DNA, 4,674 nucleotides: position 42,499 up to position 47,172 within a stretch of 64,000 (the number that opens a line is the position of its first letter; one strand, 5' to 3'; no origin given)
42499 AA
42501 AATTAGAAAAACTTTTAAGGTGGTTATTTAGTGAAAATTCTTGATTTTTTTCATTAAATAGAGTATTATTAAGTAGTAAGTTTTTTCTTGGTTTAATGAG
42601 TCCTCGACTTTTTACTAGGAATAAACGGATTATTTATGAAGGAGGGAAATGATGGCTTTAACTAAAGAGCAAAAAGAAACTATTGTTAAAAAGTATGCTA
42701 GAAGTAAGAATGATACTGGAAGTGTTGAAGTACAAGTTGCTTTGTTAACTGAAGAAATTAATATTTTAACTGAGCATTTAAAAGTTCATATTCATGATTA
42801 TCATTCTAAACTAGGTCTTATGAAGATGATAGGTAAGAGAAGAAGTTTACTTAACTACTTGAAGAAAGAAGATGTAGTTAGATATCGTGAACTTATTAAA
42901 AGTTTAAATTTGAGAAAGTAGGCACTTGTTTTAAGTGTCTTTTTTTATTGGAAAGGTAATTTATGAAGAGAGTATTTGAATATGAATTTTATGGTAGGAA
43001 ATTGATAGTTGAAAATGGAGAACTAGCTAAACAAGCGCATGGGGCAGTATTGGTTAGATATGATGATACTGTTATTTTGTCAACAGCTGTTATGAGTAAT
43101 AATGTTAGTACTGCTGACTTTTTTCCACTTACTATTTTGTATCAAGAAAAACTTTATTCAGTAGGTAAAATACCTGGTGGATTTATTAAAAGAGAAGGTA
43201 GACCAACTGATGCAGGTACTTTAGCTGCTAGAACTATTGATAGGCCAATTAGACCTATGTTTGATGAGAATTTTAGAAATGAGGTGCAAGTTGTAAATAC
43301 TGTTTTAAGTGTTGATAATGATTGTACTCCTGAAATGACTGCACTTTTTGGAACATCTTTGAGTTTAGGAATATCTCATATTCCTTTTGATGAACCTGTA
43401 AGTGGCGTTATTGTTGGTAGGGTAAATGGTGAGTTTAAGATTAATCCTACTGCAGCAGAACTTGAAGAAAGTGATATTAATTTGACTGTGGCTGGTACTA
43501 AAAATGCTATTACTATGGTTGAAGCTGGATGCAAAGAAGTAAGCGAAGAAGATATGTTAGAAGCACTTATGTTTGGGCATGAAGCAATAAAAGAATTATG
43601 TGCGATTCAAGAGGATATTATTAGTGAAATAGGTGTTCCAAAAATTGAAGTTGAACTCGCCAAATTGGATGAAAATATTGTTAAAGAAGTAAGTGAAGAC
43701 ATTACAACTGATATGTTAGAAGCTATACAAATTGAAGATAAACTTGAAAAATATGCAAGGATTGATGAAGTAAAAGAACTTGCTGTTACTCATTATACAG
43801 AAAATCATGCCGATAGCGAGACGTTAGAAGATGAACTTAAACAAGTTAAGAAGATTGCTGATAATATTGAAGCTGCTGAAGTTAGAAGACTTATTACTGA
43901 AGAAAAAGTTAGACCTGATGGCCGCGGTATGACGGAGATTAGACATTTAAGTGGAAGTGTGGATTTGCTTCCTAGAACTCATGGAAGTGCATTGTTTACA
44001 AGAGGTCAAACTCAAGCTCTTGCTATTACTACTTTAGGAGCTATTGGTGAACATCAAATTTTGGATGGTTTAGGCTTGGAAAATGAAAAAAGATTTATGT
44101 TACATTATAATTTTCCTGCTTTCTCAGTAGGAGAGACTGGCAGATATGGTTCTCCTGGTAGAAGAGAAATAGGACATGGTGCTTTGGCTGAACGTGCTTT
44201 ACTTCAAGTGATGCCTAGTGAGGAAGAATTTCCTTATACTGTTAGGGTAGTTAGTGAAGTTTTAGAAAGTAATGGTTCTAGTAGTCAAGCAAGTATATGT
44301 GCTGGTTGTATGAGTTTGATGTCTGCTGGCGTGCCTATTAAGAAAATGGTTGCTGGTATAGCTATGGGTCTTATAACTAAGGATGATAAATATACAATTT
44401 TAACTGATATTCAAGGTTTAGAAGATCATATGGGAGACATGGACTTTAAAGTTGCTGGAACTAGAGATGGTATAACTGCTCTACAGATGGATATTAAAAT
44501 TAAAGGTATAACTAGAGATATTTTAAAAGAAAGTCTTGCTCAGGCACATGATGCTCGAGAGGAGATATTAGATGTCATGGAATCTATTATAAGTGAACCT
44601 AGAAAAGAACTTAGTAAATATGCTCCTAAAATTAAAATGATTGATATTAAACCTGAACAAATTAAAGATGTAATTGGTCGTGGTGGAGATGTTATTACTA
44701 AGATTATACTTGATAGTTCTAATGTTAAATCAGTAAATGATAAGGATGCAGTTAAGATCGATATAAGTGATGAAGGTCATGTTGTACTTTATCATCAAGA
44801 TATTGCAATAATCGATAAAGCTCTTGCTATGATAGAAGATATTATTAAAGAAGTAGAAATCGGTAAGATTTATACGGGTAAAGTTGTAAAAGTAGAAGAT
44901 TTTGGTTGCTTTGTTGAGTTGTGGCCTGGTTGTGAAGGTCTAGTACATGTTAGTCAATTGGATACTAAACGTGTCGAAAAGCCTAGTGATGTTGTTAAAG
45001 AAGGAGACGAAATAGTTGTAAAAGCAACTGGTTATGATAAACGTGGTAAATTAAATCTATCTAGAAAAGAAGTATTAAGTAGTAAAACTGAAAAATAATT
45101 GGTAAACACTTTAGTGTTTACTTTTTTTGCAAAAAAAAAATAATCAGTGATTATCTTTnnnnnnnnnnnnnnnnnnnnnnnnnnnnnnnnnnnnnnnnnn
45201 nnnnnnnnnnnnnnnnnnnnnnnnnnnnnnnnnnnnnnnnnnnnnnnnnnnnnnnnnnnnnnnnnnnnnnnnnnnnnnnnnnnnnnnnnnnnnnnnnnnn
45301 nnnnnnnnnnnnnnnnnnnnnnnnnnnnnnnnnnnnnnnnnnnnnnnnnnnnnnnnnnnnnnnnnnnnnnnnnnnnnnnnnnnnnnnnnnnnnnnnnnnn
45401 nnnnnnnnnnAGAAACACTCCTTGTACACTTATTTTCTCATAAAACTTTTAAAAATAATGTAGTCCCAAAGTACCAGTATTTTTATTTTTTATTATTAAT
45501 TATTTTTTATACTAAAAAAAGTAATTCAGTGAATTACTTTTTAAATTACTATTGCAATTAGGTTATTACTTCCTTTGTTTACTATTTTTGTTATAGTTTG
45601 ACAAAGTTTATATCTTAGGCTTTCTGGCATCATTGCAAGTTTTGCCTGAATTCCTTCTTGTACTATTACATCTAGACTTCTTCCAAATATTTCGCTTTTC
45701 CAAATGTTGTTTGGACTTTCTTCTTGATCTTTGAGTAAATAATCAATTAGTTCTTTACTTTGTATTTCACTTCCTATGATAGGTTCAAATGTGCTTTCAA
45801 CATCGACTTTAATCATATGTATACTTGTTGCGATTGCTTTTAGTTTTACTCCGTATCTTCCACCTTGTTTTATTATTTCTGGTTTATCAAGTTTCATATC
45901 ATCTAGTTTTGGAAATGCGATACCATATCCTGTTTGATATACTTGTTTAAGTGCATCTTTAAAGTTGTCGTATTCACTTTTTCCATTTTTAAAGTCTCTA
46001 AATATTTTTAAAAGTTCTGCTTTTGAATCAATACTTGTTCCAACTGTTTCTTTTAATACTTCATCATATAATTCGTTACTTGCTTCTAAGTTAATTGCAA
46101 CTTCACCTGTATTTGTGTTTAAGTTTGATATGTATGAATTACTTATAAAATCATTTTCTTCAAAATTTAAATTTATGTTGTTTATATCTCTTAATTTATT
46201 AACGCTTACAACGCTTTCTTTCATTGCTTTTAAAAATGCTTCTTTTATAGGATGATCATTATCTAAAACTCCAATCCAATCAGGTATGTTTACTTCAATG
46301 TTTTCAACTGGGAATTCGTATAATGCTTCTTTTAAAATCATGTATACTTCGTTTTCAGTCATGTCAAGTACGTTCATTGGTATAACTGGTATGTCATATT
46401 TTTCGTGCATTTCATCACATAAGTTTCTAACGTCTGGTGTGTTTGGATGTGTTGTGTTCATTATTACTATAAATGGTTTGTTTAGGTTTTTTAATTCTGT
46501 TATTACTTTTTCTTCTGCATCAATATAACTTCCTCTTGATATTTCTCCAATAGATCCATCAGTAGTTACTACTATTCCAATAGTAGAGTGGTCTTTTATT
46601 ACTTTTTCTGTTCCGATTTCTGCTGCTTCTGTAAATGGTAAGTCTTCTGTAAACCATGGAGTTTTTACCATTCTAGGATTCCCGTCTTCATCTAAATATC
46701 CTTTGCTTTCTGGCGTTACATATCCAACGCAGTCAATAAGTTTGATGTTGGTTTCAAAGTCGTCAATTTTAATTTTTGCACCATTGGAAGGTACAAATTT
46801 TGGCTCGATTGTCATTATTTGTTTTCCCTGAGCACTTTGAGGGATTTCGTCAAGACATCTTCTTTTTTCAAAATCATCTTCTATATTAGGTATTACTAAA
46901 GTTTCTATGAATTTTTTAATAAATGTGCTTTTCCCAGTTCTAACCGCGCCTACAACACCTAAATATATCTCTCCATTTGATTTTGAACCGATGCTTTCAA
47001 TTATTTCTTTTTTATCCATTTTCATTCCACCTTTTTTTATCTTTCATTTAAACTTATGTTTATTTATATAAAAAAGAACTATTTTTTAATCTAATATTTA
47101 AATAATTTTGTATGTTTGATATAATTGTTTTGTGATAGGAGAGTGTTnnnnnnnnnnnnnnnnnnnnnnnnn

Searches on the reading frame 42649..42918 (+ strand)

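Call 39: search_protein_families(library=pfam, proteins=[window:42649-42918:+], max_evalue=0.00001)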
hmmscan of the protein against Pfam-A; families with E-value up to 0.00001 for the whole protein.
window:42649-42918:+ (90 aa): 1 family
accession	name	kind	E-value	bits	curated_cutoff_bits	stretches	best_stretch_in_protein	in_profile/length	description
PF00312.27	Ribosomal_S15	-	1.5e-33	115.2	31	1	9-89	1-81/81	Ribosomal protein S15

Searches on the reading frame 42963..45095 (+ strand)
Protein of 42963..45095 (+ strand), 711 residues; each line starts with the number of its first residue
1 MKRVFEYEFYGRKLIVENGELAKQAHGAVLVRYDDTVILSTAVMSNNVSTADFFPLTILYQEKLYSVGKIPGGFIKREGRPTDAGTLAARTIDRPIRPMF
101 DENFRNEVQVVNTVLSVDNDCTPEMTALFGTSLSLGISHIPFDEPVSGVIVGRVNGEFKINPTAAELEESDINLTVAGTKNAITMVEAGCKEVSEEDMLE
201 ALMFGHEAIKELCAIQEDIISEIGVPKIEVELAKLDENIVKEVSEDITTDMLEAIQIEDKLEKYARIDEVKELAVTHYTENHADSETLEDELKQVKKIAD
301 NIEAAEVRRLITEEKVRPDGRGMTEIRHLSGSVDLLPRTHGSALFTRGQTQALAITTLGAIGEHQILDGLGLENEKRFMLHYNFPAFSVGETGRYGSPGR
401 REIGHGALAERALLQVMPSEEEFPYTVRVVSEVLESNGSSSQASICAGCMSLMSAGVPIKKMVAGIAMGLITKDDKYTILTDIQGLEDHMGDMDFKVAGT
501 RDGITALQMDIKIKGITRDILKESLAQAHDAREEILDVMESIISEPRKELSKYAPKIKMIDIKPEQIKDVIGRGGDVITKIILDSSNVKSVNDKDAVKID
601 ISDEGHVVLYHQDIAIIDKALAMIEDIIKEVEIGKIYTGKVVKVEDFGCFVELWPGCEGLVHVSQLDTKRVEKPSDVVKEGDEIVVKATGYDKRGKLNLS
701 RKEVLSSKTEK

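Call 39: search_protein_families(library=pfam, proteins=[window:42963-45095:+], max_evalue=0.00001)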
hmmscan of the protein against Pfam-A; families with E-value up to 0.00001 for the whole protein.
window:42963-45095:+ (711 aa): 4 families
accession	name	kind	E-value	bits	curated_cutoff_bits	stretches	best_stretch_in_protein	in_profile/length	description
PF01138.27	RNase_PH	-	2.3e-48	164.3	25.5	2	325-458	1-130/130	3' exoribonuclease family, domain 1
PF03725.20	RNase_PH_C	-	1.1e-24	86.6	20.8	2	145-208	2-67/67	3' exoribonuclease family, domain 2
PF00575.29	S1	-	1.5e-17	64.2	22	1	631-702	2-74/74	S1 RNA binding domain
PF03726.19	PNPase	-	3.2e-13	50.4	24.6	1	239-321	2-80/81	Polyribonucleotide nucleotidyltransferase, RNA binding domain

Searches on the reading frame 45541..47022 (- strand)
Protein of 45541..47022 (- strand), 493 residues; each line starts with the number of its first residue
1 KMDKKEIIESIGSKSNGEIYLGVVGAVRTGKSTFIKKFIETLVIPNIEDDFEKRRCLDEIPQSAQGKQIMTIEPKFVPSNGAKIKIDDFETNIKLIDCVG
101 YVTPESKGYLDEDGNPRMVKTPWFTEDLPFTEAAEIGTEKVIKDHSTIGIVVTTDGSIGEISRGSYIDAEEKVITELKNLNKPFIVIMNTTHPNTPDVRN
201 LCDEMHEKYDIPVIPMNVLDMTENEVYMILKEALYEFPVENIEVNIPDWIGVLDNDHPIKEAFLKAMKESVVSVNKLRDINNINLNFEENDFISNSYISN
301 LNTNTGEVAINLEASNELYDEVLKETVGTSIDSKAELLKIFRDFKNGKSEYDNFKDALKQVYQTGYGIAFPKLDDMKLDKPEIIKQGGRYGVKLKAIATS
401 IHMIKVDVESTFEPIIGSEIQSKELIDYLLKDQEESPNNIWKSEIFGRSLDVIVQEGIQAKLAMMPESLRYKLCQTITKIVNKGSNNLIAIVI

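Call 39: search_protein_families(library=pfam, proteins=[window:45541-47022:-], max_evalue=0.00001)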
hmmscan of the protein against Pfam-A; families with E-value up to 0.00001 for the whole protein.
window:45541-47022:- (493 aa): 3 families
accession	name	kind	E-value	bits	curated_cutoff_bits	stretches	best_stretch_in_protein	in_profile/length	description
PF09547.16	SpoIVA_ATPase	-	7.6e-103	343.4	26.6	1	2-238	1-237/237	Stage IV sporulation protein A, ATPase domain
PF20438.3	SpoIVA_middle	-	4.4e-60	203.3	25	1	239-417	1-179/179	Stage IV sporulation protein A, middle domain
PF20439.3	SpoIVA_C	-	4.1e-27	94.6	25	1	418-493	1-76/76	Sporulation stage IV protein A, C-terminal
